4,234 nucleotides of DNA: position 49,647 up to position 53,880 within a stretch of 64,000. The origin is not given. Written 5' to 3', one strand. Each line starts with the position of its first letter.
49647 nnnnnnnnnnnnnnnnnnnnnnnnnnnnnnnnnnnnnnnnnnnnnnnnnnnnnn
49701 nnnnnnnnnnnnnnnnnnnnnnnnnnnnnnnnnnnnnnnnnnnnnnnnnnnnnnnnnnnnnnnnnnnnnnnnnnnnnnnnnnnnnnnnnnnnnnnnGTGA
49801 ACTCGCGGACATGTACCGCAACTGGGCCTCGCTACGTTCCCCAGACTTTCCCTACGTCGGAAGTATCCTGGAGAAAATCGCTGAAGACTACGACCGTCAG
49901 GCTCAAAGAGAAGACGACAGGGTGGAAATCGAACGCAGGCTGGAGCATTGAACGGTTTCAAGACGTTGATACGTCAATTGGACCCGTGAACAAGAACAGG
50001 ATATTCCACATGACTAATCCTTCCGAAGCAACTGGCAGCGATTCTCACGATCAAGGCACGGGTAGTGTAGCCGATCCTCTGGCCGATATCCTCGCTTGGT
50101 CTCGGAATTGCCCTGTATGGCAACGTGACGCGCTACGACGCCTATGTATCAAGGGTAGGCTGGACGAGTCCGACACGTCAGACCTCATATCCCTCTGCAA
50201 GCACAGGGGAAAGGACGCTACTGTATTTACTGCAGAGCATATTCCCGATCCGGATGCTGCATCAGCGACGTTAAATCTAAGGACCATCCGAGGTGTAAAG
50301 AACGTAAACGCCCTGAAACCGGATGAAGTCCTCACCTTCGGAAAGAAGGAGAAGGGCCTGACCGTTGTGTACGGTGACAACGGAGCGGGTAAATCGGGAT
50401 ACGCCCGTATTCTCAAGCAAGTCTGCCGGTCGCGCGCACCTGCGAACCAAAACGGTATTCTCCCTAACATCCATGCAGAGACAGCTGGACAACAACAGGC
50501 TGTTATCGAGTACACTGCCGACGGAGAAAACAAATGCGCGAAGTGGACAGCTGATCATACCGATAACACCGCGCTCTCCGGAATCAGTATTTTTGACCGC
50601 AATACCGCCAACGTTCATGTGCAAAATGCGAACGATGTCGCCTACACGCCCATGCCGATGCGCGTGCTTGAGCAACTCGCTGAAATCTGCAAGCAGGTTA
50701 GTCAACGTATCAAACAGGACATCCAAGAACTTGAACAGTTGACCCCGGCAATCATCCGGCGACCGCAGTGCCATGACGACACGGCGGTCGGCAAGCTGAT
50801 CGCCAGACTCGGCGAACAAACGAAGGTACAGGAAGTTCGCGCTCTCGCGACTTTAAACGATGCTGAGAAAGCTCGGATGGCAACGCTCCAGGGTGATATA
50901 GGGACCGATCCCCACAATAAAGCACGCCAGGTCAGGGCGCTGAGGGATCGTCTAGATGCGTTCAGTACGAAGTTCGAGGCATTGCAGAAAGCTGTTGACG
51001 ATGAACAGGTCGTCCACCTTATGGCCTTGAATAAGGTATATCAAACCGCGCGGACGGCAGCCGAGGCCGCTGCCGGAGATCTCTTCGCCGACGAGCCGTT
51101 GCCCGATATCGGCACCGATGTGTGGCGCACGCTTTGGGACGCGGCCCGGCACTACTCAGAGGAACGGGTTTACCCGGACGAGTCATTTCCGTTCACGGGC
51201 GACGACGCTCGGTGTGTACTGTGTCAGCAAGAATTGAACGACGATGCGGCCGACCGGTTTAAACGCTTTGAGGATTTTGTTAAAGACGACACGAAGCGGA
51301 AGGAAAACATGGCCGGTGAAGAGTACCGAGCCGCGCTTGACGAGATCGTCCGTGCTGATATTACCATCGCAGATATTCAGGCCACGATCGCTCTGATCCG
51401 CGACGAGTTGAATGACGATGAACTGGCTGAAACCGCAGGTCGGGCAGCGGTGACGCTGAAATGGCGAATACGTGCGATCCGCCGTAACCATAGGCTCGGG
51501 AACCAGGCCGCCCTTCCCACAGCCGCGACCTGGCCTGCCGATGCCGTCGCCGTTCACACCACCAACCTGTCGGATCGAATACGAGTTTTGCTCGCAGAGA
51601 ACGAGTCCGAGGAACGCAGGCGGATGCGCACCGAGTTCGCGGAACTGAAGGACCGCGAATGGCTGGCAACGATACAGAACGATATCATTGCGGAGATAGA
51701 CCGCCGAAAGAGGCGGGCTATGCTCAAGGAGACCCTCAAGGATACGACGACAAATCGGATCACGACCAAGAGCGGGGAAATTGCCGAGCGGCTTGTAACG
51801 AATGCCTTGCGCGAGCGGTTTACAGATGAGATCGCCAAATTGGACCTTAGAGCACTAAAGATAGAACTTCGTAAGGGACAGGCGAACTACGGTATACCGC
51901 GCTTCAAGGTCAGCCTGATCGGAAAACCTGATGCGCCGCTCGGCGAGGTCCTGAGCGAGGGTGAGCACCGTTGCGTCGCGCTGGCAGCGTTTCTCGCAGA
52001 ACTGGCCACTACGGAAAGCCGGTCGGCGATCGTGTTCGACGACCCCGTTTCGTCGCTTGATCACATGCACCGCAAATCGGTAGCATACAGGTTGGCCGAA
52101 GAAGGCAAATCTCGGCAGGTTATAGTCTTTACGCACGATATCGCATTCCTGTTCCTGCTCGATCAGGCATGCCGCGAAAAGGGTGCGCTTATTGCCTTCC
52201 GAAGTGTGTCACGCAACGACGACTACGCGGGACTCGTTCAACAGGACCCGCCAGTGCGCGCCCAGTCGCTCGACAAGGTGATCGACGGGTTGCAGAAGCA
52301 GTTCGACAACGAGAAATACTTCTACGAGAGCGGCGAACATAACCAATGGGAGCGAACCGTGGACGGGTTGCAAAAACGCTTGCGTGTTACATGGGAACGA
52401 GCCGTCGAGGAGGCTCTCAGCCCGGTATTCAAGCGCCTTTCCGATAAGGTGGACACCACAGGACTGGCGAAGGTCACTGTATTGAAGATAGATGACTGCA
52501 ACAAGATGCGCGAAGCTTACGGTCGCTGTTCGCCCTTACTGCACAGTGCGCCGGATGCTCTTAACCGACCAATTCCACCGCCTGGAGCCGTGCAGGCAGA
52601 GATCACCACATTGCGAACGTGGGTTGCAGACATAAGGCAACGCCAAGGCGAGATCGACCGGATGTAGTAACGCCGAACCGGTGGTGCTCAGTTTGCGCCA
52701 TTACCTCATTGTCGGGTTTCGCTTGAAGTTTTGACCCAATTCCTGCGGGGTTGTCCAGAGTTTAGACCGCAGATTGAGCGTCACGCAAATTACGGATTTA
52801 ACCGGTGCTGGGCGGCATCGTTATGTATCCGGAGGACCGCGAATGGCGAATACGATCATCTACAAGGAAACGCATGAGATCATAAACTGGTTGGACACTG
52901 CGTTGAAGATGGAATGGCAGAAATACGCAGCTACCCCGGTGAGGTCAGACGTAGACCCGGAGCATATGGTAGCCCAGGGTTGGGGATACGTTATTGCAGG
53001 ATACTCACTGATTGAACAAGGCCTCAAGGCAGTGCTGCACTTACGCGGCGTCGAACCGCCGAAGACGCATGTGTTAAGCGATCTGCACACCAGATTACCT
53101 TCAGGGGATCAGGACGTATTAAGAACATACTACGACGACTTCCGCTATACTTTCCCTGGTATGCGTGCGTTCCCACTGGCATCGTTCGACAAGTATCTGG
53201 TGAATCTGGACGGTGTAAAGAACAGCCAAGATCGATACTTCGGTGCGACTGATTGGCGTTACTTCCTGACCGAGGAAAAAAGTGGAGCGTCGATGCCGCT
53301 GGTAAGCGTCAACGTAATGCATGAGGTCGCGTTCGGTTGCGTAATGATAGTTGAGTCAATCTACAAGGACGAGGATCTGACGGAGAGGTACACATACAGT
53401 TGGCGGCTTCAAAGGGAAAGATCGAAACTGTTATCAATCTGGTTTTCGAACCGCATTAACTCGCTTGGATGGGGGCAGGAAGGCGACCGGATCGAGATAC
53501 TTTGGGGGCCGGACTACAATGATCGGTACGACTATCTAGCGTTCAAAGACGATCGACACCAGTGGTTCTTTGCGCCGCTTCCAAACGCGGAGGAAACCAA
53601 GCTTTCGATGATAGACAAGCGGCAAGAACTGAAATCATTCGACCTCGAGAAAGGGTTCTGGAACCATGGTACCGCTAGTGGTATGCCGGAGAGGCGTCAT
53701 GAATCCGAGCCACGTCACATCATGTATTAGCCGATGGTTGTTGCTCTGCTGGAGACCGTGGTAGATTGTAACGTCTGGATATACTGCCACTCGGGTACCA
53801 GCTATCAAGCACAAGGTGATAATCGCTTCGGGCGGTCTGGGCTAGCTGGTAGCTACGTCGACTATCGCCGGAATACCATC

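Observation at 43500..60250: About 17 kb lower-GC defence island without recognisable mobility genes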

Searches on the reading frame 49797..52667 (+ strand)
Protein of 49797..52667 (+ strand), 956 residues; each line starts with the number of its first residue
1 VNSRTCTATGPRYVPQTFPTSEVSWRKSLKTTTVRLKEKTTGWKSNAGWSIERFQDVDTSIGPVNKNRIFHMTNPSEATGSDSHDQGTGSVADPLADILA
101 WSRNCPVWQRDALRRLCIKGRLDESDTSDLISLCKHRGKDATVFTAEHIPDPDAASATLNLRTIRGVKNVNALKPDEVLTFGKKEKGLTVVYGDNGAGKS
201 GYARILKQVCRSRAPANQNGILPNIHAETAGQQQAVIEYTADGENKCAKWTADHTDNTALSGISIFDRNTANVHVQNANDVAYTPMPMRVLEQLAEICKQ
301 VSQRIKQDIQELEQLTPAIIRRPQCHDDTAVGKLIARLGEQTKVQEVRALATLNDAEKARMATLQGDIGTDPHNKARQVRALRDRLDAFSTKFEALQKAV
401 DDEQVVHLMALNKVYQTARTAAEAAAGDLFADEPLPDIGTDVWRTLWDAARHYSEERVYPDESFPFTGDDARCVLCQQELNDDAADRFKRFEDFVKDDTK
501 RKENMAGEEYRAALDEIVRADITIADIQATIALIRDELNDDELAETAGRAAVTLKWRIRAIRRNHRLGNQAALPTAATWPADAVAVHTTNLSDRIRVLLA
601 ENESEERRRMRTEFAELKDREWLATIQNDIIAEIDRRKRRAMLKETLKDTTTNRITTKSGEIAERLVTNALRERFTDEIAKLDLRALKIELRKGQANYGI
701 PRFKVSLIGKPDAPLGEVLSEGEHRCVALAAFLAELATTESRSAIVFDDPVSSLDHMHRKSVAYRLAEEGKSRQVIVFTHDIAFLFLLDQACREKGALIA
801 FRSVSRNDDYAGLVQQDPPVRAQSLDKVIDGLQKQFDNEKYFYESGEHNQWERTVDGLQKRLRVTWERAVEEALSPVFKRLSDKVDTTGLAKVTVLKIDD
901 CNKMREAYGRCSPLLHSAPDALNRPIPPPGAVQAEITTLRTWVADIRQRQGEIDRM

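Call 4: search_protein_families(library=pfam, proteins=[window:49797-52667:+], max_evalue=0.01)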
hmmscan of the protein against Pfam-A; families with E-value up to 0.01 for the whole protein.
window:49797-52667:+ (956 aa): 5 families
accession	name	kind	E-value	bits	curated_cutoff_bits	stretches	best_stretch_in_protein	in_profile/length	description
PF13166.12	AAA_13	-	3.8e-17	62.7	36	1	471-795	256-584/713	AAA domain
PF02463.25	SMC_N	-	1.4e-11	44.7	40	1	183-783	21-200/220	RecF/RecN/SMC N terminal domain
PF13304.12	AAA_21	-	1.6e-06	28.8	27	1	716-784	236-302/304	AAA domain, putative AbiEii toxin, Type IV TA system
PF13476.12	AAA_23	-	8.3e-06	27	27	1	168-398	5-178/201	AAA domain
PF13514.12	AAA_27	-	0.0012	18.9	22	1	176-206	16-46/206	AAA domain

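Call 5: search_protein_families(library=padloc, proteins=[window:49797-52667:+], max_evalue=0.01)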
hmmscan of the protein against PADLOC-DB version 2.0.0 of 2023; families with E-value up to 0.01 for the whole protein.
window:49797-52667:+ (956 aa): 27 families (the best 25 are shown)
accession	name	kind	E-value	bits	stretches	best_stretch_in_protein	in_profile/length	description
PDLC04891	PDC-S06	-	1.2e-191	637.3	1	95-949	4-856/858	-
PDLC04893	PDC-S06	-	4.2e-185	615.6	1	97-950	7-860/862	-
PDLC04888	PDC-S06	-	8e-83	277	1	154-922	74-826/851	-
PDLC04892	PDC-S06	-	4e-71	238.4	1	102-785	13-678/843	-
PDLC04135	mad3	-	3e-16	57.9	1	167-785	7-327/374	mads_3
PDLC04886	PDC-S06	-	1.2e-15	55.3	1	469-786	254-577/727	-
PDLC03859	LmuB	-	4e-13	47.4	1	299-785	217-589/611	-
PDLC04887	PDC-S06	-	2.4e-11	40.9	1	639-790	479-625/790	-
PDLC04895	PDC-S06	-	4.9e-10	36.6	1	711-780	554-628/784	-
PDLC04890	PDC-S06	-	9.8e-10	35.6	1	469-784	255-576/732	-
PDLC04898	PDC-S06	-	4e-09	33.4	1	716-788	530-614/752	-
PDLC04894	PDC-S06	-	1.9e-08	31.3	1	610-788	406-577/740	-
PDLC04889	PDC-S06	-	1.5e-07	28.4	1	717-783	416-484/693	-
PDLC04897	PDC-S06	-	9.7e-07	25.7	1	718-792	506-589/727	-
PDLC02980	AriA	-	1.4e-06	26.5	1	717-783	237-301/304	-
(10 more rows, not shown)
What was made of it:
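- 50010..52667 (+): AAA_13/SMC-like ABC ATPase, 885 aa; PADLOC candidate PDC-S06. Pfam AAA_13 at 3.8e-17 (calls 4, 5).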

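Call 36: search_protein_families(library=ncbifam, proteins=[window:49797-52667:+], max_evalue=0.001)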
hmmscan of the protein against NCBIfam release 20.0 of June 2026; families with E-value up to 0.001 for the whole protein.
window:49797-52667:+ (956 aa): 11 families
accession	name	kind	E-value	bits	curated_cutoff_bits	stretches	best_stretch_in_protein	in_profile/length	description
NF010068.0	PRK13548.1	equivalog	2.1e-09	36.9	261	1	718-783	137-204/261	heme ABC transporter ATP-binding protein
TIGR00611.2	recf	equivalog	1.3e-08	34.4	172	1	636-777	194-336/339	DNA replication/repair protein RecF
TIGR02857.1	CydD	equivalog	3.2e-07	29.7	435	1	716-790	456-525/529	thiol reductant ABC exporter subunit CydD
TIGR03375.1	type_I_sec_LssB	subfamily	1.1e-05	23.9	693.1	1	716-790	601-670/696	type I secretion system permease/ATPase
TIGR04520.1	ECF_ATPase_1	equivalog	1.5e-05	24.5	315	0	718-786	136-201/269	energy-coupling factor transporter ATPase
NF010061.0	PRK13538.1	equivalog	3.8e-05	23.3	195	0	704-780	120-191/211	cytochrome c biogenesis heme-transporting ATPase CcmA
NF000355.4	ribo_prot_ABC_F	equivalog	0.00026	20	380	0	717-785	116-177/499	ribosomal protection-like ABC-F family protein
NF040873.1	AztA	equivalog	0.00027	20.6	220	0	720-784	121-181/191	zinc ABC transporter ATP-binding protein AztA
TIGR04521.1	ECF_ATPase_2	equivalog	0.00035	19.7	330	0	719-782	145-205/279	energy-coupling factor transporter ATPase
TIGR01166.1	cbiO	subfamily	0.00041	19.9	211.8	0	717-783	126-188/190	cobalt ABC transporter, ATP-binding protein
NF009945.0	PRK13409.1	equivalog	0.00083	18.1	469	0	718-788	212-278/592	ribosome biogenesis/translation initiation ATPase RLI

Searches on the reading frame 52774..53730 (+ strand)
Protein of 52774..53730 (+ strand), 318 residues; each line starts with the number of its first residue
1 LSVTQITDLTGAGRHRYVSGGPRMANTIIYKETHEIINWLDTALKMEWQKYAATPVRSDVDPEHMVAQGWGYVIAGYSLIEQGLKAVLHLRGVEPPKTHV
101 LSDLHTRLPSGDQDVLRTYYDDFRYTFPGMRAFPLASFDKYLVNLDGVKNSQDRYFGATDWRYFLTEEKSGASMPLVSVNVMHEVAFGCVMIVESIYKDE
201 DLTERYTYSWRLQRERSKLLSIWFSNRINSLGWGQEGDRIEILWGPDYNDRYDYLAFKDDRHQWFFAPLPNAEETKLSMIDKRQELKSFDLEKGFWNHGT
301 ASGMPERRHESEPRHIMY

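Call 4: search_protein_families(library=pfam, proteins=[window:52774-53730:+], max_evalue=0.01)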
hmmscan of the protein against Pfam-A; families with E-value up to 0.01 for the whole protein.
window:52774-53730:+ (318 aa): 1 family
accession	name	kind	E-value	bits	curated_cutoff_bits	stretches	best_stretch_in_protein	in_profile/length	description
PF05168.19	HEPN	-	0.0012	19.4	22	1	77-116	32-70/117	HEPN domain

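Call 5: search_protein_families(library=padloc, proteins=[window:52774-53730:+], max_evalue=0.01)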
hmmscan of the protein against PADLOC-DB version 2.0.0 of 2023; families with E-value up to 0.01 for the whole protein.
window:52774-53730:+ (318 aa): 0 families

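Call 36: search_protein_families(library=ncbifam, proteins=[window:52774-53730:+], max_evalue=0.001)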
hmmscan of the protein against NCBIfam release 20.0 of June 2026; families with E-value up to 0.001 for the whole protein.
window:52774-53730:+ (318 aa): 0 families

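Call 77: find_homologous_proteins(query=window:52774-53730:+, max_evalue=0.001)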
Query window:52774-53730:+ (318 aa): 247 proteins with E <= 0.001 among 804 candidates; the best 120 are listed.
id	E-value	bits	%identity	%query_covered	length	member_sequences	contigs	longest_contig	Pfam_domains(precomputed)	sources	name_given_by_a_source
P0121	5.2e-204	695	100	93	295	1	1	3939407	-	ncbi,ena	-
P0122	5.8e-163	560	80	94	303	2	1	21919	-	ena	-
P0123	7.8e-163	559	81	93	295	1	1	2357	-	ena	-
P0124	4.7e-159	547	79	93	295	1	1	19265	-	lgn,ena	-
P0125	5.1e-151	520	76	93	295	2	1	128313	-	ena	-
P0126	5.4e-122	425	62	92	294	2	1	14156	-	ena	-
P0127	3.5e-121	422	61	97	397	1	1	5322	-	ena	-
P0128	7.8e-121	421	62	93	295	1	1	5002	-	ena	-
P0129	2.3e-119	416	62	93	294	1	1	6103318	-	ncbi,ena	-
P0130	1.1e-118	414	60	93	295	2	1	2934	-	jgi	jgi:hypothetical protein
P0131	3.7e-118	412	61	93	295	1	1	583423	-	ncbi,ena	-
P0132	4.2e-118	412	61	93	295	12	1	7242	-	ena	-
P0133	3.3e-117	409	60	93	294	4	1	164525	-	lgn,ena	-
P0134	8.1e-117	408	61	93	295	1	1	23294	-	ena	-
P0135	1.1e-116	408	60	93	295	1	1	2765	-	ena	-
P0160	3.0e-113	396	57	93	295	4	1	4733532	-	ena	-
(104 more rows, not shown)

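Call 78: find_encoding_contigs(protein=P0129, flank=8000, max_places=2)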
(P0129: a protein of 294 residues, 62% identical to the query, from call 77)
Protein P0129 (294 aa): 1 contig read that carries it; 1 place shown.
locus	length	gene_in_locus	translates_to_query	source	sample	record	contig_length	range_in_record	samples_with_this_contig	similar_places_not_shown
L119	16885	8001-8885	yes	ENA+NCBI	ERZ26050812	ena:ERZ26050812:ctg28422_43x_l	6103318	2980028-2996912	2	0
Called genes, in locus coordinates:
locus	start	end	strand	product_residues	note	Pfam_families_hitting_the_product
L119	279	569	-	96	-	-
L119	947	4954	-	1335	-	PF07669:Eco57I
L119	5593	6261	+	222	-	-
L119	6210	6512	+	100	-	-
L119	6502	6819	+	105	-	-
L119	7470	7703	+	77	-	-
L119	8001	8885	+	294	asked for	-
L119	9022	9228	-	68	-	-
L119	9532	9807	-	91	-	-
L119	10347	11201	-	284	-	-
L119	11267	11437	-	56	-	-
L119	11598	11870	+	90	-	-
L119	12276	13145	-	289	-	-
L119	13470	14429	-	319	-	-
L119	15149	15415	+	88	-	-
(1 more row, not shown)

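Call 79: find_encoding_contigs(protein=P0160, flank=8000, max_places=2)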
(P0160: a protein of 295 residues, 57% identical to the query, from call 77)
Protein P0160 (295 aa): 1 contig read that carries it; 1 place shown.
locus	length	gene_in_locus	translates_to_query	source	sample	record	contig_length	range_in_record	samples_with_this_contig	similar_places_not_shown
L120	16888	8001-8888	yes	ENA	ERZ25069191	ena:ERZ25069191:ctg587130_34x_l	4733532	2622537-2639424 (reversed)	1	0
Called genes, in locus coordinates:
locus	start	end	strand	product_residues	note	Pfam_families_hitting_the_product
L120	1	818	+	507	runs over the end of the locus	PF00899:ThiF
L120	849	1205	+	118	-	-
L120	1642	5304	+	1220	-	PF28173:Upx-like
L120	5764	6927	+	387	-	PF13356:Arm-DNA-bind_3, PF22022:Phage_int_M, PF00589:Phage_integrase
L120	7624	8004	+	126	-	-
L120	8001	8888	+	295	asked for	-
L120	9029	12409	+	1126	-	PF02384:N6_Mtase, PF07669:Eco57I (weak), PF18135:Type_ISP_C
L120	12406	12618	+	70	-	PF04255:DUF433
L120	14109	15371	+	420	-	PF17170:DUF5128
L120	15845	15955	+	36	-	-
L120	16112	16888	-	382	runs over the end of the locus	PF13354:Beta-lactamase2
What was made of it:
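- The 295-aa family lies next to a phage-type integrase in L120 (call 79).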
